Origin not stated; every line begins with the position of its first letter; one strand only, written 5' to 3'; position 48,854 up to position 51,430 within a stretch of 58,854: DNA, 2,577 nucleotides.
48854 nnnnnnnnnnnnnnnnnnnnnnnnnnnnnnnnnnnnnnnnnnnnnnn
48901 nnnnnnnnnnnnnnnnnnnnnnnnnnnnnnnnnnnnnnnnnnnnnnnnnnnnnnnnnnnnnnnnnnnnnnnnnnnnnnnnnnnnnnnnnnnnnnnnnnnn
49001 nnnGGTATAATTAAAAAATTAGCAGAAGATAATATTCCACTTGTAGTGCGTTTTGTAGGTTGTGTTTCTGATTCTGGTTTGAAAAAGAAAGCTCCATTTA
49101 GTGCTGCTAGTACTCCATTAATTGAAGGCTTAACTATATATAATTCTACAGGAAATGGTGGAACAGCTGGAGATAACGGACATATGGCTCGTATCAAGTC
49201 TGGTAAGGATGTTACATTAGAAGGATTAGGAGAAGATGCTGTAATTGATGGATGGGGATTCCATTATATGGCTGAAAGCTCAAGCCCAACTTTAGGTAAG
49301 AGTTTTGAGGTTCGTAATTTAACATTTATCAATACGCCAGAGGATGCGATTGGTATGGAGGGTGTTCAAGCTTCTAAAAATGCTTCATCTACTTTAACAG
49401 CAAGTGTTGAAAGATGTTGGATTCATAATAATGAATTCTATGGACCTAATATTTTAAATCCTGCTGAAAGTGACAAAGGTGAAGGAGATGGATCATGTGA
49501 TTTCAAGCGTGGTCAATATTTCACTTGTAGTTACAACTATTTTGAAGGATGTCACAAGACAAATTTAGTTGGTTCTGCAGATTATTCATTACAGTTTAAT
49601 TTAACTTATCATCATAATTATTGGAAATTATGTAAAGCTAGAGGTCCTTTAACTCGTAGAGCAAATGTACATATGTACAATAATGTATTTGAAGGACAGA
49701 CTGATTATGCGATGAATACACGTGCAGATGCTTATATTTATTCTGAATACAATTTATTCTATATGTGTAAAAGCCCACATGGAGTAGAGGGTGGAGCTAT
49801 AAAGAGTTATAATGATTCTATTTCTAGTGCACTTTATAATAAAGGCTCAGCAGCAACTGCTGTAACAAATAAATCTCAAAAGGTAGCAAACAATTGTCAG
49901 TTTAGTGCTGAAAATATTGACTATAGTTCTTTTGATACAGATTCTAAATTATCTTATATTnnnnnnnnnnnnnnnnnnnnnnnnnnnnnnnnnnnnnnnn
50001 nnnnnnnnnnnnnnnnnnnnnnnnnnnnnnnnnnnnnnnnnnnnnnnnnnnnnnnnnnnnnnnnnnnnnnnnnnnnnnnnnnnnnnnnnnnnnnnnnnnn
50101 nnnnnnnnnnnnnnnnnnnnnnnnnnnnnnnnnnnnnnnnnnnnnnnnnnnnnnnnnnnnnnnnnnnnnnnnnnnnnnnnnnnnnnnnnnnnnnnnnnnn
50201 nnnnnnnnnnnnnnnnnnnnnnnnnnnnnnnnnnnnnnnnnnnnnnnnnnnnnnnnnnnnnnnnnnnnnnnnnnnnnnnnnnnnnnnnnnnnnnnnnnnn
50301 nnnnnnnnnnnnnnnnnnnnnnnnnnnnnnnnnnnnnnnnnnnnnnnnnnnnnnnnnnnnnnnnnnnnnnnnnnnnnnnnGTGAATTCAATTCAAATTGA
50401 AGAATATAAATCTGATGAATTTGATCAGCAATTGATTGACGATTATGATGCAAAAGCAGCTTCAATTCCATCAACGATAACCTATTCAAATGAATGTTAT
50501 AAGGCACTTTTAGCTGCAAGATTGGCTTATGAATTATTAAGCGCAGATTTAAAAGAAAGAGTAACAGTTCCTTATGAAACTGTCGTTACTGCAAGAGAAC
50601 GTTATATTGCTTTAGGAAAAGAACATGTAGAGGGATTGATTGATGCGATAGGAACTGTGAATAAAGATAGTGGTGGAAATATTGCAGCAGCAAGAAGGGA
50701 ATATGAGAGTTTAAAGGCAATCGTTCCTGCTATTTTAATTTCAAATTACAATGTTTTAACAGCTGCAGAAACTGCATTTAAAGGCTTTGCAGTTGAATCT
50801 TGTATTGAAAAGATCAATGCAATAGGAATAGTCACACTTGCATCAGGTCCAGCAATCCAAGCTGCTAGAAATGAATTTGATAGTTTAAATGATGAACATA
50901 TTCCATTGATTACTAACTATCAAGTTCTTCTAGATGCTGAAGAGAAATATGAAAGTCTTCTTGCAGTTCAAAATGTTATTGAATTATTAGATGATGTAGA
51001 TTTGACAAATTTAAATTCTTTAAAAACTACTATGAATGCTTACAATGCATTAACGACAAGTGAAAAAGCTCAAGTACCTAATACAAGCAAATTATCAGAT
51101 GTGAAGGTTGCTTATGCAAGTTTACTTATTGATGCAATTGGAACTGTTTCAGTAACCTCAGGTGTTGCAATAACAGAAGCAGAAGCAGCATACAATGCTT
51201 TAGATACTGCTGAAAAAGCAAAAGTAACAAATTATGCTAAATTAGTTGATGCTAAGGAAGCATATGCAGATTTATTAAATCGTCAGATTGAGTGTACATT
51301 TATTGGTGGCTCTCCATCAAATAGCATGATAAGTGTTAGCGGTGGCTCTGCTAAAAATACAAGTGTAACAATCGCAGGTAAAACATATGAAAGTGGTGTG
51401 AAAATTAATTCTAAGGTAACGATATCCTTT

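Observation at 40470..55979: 15.4-kb three-gene island of giant lipobox-anchored Flg_new-repeat proteins, two with PL1 pectate-lyase domains: candidate surface pectin-capture and degradation apparatus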

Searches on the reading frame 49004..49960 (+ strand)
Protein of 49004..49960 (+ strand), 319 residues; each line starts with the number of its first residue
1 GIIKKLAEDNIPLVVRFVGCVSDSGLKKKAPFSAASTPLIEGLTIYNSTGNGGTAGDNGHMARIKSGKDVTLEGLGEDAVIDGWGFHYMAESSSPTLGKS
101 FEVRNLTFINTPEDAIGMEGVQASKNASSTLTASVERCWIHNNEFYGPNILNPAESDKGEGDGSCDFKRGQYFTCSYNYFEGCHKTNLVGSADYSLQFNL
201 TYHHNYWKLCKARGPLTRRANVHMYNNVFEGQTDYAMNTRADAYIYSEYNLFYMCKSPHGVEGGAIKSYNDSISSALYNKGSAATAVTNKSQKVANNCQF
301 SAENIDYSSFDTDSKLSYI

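Call 47: search_solved_structures(query=window:49004-49960:+, max_evalue=0.001, show_alignments=3)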
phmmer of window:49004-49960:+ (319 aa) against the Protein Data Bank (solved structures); distinct sequences matched with E-value up to 0.001: 18.
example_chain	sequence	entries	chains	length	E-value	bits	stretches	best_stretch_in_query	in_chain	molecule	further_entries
3vmv_A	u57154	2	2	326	3.8e-20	75.7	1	120-254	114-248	Pectate lyase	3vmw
1air_A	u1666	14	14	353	3.3e-14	56.2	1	137-257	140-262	PECTATE LYASE C | PROTEIN (PECTATE LYASE C)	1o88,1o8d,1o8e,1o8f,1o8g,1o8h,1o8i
2ewe_A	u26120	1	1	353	8.7e-14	54.9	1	137-257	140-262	Pectate lyase C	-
2qx3_A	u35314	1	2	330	1.6e-12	50.7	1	132-275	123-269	Pectate lyase II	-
2qxz_A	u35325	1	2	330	2.3e-11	46.9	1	132-275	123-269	pectate lyase II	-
2qy1_A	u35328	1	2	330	2.3e-11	46.9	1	132-275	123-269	Pectate lyase II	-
1vbl_A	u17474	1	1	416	6.4e-11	45.4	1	66-237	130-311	pectate lyase 47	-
7xks_A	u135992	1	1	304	8.3e-11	45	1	44-258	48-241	Pectate lyase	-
5amv_A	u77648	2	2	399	1.3e-09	41.2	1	160-283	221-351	PECTATE LYASE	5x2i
1bn8_A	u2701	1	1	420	1.3e-09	41.1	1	160-283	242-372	PROTEIN (PECTATE LYASE)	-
2bsp_A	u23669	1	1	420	3.7e-09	39.6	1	160-283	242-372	PROTEIN (PECTATE LYASE)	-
3krg_A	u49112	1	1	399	3.9e-09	39.6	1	70-283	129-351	Pectate lyase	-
2nzm_A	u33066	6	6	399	8.5e-09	38.4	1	160-283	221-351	Pectate lyase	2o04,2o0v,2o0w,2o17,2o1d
1pcl_A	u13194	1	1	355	3.3e-08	36.5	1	159-238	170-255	PECTATE LYASE E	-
3zsc_A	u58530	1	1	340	4.9e-07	32.7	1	161-230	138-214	PECTATE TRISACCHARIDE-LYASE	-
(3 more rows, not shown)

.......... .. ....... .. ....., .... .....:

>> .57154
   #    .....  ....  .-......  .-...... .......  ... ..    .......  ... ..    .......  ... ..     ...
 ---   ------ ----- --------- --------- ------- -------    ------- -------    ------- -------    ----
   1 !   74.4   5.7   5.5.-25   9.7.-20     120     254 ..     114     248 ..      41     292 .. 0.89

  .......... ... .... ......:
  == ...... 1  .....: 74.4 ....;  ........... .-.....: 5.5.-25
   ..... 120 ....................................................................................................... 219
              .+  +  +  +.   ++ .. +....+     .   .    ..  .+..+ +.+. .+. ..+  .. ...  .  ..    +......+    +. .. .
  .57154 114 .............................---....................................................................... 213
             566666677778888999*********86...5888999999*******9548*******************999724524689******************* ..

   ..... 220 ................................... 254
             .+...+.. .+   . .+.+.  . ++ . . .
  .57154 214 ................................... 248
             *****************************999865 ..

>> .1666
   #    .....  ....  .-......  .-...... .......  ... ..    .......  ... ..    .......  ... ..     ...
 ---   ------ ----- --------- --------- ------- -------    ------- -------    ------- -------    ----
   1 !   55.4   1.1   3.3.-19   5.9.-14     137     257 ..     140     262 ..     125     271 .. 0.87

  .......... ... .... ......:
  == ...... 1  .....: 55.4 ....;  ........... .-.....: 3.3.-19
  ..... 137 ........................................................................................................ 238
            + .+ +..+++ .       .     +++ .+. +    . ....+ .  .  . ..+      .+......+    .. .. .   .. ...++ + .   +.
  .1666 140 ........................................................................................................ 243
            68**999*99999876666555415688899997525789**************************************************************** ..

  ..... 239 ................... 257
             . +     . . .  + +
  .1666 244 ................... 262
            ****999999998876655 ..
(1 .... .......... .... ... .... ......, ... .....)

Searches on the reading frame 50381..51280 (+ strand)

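Call 21: search_protein_families(library=pfam, proteins=[window:50381-51280:+], max_evalue=1)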
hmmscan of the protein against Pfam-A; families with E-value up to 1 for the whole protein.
window:50381-51280:+ (300 aa): 2 families
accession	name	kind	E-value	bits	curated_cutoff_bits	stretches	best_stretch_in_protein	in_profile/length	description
PF02772.21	S-AdoMet_synt_M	-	0.024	15.2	29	1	27-73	20-69/120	S-adenosylmethionine synthetase, central domain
PF22326.1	MMS21_N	-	0.63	10.6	27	0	215-247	3-35/103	E3 SUMO-protein ligase MMS21, N-terminal domain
